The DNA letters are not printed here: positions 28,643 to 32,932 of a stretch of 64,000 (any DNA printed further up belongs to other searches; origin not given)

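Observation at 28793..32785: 1,330-aa globular protein with no recognisable family: a large conserved unknown, possibly an enzyme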

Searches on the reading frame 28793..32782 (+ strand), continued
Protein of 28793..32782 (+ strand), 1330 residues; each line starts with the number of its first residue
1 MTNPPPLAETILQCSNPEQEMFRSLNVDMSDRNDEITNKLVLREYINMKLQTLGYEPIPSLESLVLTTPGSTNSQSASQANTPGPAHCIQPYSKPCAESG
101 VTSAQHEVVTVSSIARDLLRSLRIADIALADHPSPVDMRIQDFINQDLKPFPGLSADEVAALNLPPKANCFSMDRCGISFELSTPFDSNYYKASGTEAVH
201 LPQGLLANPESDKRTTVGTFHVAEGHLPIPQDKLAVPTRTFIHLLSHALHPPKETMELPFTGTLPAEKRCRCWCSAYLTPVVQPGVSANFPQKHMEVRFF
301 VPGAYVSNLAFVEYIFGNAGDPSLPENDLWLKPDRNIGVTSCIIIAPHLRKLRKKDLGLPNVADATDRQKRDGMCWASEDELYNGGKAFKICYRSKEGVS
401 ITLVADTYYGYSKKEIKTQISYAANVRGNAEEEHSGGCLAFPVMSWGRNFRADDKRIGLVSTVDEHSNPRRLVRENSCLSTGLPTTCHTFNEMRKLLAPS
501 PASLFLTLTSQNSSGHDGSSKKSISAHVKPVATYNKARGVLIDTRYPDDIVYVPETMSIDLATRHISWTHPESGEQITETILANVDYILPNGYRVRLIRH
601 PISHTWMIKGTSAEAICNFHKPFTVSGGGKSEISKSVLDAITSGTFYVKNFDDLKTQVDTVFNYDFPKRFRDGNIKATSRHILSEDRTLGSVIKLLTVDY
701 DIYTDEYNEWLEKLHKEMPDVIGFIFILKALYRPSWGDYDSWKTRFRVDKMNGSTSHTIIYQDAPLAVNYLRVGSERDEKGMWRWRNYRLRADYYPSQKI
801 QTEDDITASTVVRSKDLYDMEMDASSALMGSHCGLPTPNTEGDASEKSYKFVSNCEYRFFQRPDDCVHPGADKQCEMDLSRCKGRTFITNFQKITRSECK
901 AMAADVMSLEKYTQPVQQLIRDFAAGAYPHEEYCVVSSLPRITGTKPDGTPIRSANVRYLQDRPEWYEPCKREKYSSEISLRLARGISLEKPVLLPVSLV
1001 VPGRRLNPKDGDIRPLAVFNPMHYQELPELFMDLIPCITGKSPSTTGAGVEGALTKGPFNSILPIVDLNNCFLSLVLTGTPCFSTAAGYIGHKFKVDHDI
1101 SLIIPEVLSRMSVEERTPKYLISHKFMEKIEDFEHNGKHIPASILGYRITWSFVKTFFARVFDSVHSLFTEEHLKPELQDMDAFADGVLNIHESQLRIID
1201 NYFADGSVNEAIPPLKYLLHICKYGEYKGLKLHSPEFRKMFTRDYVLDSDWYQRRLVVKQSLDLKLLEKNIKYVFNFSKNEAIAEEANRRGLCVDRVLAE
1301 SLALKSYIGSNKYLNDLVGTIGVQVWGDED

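Call 32: find_related_loci(query=A1, collection=genome_contigs, flank=1000)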
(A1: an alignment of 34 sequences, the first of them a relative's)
Query A1 (1330 aa) in genome_contigs; peptide patterns used: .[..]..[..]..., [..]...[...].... (x = any residue, [..] = any of these).
600 stretches matched a pattern (row limit reached: there are more); 588 encode a relative of the query (tblastn E <= 1e-3); the best 80 are kept; 80 distinct loci.
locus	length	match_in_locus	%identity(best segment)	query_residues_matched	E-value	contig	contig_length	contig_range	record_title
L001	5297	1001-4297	44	114-1325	0e+0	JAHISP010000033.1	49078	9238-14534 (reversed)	MAG: Bacteroidetes bacterium isolate MM_PC_MetaG.mb.18 MM_PC_MetaG.mb.18_k141_677012, whole genome shotgun sequence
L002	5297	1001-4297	45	114-1325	0e+0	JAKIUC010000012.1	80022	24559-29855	MAG: Melioribacteraceae bacterium isolate D96SM.bin.9 NODE_170_length_80022_cov_5.383962, whole genome shotgun sequence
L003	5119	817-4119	45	114-1322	0e+0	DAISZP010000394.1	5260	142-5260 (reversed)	MAG TPA_asm: Luteolibacter sp. isolate CTOTU24494 NODE_8110_length_5260_cov_3.710663, whole genome shotgun sequence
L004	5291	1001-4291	44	114-1323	0e+0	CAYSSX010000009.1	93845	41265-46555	MAG TPA_asm: uncultured bacterium isolate SRP342105_co1_457 genome assembly, contig: NODE_276_length_93845_cov_12.778910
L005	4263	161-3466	44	114-1323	0e+0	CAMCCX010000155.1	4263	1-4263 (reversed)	MAG: Akkermansia muciniphila isolate MaE-09apr19-150 genome assembly, contig: MaE-09apr19-C49822, whole genome shotgun s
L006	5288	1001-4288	44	114-1323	0e+0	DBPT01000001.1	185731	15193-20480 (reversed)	MAG TPA_asm: Prolixibacteraceae bacterium UBA1413 UBA1413_contig_2507, whole genome shotgun sequence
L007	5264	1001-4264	44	118-1324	0e+0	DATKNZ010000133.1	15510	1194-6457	MAG TPA_asm: Candidatus Acidoferrum sp. isolate SMAG_U14751 k141_3912285, whole genome shotgun sequence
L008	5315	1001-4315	43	95-1324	0e+0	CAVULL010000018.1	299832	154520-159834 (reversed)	MAG: uncultured Verrucomicrobiae bacterium isolate MFD06435.bin.2.21 genome assembly, contig: contig_14551, whole genome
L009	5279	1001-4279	44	114-1324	0e+0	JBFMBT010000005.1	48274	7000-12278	MAG: Verrucomicrobiota bacterium isolate MAG171 MAG171_5, whole genome shotgun sequence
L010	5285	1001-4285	44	112-1324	0e+0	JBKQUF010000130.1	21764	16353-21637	MAG: Limisphaerales bacterium isolate SEr2D2E2F__bin_123 SEr2D2E2F_000000134125, whole genome shotgun sequence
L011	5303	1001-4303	43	114-1322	0e+0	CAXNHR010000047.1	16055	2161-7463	MAG: Luteolibacter sp. isolate LE-05nov19-39 genome assembly, contig: LE-05nov19-C5530, whole genome shotgun sequence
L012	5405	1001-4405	42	73-1324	0e+0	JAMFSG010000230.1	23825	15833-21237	MAG: Verrucomicrobia bacterium isolate NGEE_A_bin31 k127_1065138, whole genome shotgun sequence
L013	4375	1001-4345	43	94-1324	0e+0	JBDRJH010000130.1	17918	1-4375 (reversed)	MAG: Verrucomicrobiota bacterium isolate MEGAHIT-group-1.637 k141_8204062, whole genome shotgun sequence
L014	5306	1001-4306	44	114-1323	0e+0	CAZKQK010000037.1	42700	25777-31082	MAG TPA_asm: uncultured Luteolibacter sp. isolate SRP344714_co2_123 genome assembly, contig: NODE_2113_length_42700_cov_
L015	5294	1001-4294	43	110-1322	0e+0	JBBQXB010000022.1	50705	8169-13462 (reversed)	MAG: Tepidisphaerales bacterium isolate Co_metawrap_2091 Cmw_2091_k141_477138_length_50705_cov_14.0000, whole genome sho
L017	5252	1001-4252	44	126-1324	0e+0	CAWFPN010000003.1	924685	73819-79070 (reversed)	MAG: uncultured Verrucomicrobiae bacterium isolate MFD01689.bin.2.73 genome assembly, contig: contig_34219, whole genome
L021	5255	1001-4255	43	123-1324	0e+0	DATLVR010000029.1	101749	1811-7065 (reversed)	MAG TPA_asm: Verrucomicrobiia bacterium isolate SMAG_U13197 k141_296921, whole genome shotgun sequence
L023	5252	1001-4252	44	123-1324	0e+0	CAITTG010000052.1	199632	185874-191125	MAG: uncultured Verrucomicrobia subdivision 3 bacterium isolate B4-5_bin-581 genome assembly, contig: bin-581:052/135, w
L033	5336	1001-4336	43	114-1330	0e+0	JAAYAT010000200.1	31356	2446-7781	MAG: Verrucomicrobiaceae bacterium isolate AS06rmzACSIP_174 232784_AS06, whole genome shotgun sequence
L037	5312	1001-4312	43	114-1324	0e+0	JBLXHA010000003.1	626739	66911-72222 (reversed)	MAG: Verrucomicrobiales bacterium isolate ET05-10 T05maxbin_out.040RE.5K@3, whole genome shotgun sequence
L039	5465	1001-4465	41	59-1324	0e+0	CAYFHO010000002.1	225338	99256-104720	MAG TPA_asm: uncultured Verrucomicrobiota bacterium isolate ERP003628_co2_164 genome assembly, contig: NODE_14_length_22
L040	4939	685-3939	43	123-1324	0e+0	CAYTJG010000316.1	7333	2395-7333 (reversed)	MAG TPA_asm: uncultured Bifidobacteriaceae bacterium isolate binchicken_co3_196 genome assembly, contig: NODE_33190_leng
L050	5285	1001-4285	42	114-1324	0e+0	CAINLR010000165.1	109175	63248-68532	MAG: uncultured Verrucomicrobia subdivision 3 bacterium isolate MJ-time_bin-3030 genome assembly, contig: bin-3030:165/1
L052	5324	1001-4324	42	102-1324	0e+0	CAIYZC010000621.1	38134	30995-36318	MAG: uncultured Pedosphaera sp. isolate Umea_bin-10158 genome assembly, contig: bin-10158:621/870, whole genome shotgun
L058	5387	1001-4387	41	81-1324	0e+0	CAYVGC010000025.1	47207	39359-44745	MAG TPA_asm: uncultured Bifidobacteriaceae bacterium isolate binchicken_co3_426 genome assembly, contig: NODE_2181_lengt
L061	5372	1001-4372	42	113-1324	0e+0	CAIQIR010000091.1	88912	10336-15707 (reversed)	MAG: uncultured Schlesneria sp. isolate Umea3_bin-0292 genome assembly, contig: bin-0292:091/178, whole genome shotgun s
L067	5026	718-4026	42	104-1324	0e+0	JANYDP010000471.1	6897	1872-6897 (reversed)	MAG: Verrucomicrobia bacterium isolate 336R_metabinner_71_sub 336R_k141_1651128, whole genome shotgun sequence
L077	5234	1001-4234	42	129-1324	0e+0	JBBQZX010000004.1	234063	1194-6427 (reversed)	MAG: Chthoniobacterales bacterium isolate Co_metawrap_2259 Cmw_2259_k141_9673375_length_234063_cov_15.9997, whole genome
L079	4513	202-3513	42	98-1324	0e+0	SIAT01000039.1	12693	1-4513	MAG: Pedosphaera sp. isolate Baikal-deep-G214 BACOMB-C23932, whole genome shotgun sequence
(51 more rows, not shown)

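Call 33: find_encoding_contigs(protein=P0125, flank=3000, max_places=2)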
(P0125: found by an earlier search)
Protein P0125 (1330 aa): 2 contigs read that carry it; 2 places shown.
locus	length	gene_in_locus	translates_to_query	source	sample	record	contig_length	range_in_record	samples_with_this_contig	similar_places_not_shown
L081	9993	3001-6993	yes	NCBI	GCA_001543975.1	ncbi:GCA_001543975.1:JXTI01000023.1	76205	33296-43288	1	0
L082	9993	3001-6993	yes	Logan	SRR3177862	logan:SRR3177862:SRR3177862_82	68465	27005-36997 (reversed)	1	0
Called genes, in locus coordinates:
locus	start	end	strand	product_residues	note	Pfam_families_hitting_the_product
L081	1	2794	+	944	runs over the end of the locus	PF03302:VSP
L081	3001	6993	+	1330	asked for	PF26300:PEPCK_PPi_lobe_2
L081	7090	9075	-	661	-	PF00069:Pkinase, PF07714:PK_Tyr_Ser-Thr (weak), PF00069:Pkinase, PF07714:PK_Tyr_Ser-Thr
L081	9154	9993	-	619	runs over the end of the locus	-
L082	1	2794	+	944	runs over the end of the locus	PF03302:VSP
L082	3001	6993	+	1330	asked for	PF26300:PEPCK_PPi_lobe_2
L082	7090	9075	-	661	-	PF00069:Pkinase, PF07714:PK_Tyr_Ser-Thr (weak), PF00069:Pkinase, PF07714:PK_Tyr_Ser-Thr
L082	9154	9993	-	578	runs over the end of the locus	-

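Call 34: find_encoding_contigs(protein=P0003, flank=10000, max_places=2)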
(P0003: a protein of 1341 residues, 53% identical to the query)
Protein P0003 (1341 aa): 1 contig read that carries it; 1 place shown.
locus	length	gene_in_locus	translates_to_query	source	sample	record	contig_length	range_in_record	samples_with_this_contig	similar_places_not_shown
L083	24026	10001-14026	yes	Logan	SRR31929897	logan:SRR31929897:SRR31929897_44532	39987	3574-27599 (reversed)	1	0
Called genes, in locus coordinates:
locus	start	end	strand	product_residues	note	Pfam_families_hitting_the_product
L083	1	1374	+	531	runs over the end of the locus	-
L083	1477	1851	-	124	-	PF03966:Trm112p (weak)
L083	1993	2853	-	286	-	-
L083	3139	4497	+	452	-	-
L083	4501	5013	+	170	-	-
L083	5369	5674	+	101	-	-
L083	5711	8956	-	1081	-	-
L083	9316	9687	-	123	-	PF14892:PIRC1_2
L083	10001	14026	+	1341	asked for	PF26300:PEPCK_PPi_lobe_2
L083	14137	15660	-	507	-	-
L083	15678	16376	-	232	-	-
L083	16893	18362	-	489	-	PF00069:Pkinase, PF07714:PK_Tyr_Ser-Thr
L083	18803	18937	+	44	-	-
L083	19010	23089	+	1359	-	-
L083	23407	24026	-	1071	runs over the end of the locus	PF02278:Lyase_8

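Call 40: search_solved_structures(query=A1, max_evalue=10, show_alignments=0)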
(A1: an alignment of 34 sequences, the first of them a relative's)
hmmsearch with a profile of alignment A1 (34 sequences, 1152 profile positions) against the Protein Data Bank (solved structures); distinct sequences matched with E-value up to 10: 2.
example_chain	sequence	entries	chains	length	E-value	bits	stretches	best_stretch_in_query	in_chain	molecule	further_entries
6k31_A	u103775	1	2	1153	0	1507.9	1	21-1147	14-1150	AiPEPCK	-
8e1u_A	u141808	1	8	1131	0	1496.9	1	19-1147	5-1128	PPi-dependent PEPCK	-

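Call 58: predict_structure(alignment_id=A2)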
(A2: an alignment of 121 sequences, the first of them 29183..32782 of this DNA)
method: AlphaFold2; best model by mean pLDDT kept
length: 1200 residues; sequences in the alignment: 121
mean_pLDDT: 86.7   pTM: 0.88
mean pLDDT of the five models: 86.7, 86.7, 85.3, 84.4, 84.1
residues with pLDDT >= 90: 749; 70-90: 319; 50-70: 65; < 50: 67
segments of 3 or more residues with pLDDT < 50: 332-355, 379-395, 693-704, 706-711, 920-924
pLDDT, mean of each block of 10 residues (from residue 1): 85 95 92 86 92 94 91 93 65 90 92 97 95 93 96 90 96 96 94 90 93 96 97 95 95 93 93 93 91 94 89 90 74 45 39 54 88 55 39 57 96 97 95 93 95 95 93 88 89 66 84 90 93 88 68 83 86 89 90 91 83 90 87 89 89 90 93 90 80 45 46 67 92 72 86 86 95 93 94 95 93 90 89 87 94 85 90 88 90 94 83 61 57 91 93 92 90 93 88 96 97 96 93 90 95 96 91 92 96 96 95 95 96 95 89 76 85 93 94 77
secondary structure, 60 per line:
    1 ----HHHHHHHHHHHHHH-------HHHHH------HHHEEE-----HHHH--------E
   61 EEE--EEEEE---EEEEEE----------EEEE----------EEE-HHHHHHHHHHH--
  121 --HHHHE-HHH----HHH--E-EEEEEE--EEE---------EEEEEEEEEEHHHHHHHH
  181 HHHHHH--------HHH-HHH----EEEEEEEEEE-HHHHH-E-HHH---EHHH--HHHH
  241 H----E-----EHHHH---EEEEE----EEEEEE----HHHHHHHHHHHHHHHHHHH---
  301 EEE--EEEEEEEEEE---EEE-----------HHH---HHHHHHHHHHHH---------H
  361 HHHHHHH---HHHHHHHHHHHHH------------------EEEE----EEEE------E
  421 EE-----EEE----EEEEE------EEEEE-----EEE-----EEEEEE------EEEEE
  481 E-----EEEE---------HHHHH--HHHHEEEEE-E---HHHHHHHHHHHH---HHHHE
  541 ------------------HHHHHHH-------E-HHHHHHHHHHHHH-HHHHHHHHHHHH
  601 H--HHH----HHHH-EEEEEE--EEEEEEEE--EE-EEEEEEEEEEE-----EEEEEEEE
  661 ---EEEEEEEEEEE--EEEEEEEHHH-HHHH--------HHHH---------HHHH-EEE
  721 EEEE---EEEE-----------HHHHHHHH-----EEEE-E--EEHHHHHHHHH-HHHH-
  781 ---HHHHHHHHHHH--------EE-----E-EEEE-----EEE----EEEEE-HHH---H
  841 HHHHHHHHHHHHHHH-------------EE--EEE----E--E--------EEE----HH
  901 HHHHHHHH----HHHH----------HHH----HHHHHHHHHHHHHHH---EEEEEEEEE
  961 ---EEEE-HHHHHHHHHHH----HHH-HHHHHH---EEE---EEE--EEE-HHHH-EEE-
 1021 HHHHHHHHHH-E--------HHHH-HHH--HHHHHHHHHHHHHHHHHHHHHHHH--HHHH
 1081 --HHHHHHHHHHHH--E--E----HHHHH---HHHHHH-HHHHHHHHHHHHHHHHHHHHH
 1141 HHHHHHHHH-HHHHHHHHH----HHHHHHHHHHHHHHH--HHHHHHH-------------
elements in order (helices of 4 or more, strands of 3 or more residues): H5-18 H26-30 E40-42 H48-51 E60-63 E66-70 E74-79 E90-93 E104-106 H108-118 H123-126 E143-148 E151-153 E163-172 H173-186 E206-215 H217-221 H237-241 H253-256 E260-264 E269-274 H279-297 E301-303 E306-315 E319-321 H339-350 H360-367 H371-383 E402-405 E410-413 E420-422 E428-430 E435-439 E446-450 E456-458 E464-469 E476-481 E487-490 H500-504 H507-510 E511-515 H521-532 H536-539 H559-565 H575-587 H589-601 H611-614 E616-621 E624-631 E637-647 E653-660 E664-674 E677-683 H688-691 H700-703 H713-716 E718-724 E728-731 H743-750 E756-759 H766-774 H776-779 H784-794 E812-815 E821-823 E828-832 H840-855 E873-875 E892-894 H899-908 H913-916 H934-948 E952-960 E964-967 H969-979 H988-993 E997-999 E1003-1005 E1008-1010 H1012-1015 E1017-1019 H1021-1030 H1041-1044 H1051-1074 H1077-1080 H1083-1094 H1105-1109 H1113-1118 H1120-1149 H1151-1159 H1164-1178 H1181-1187
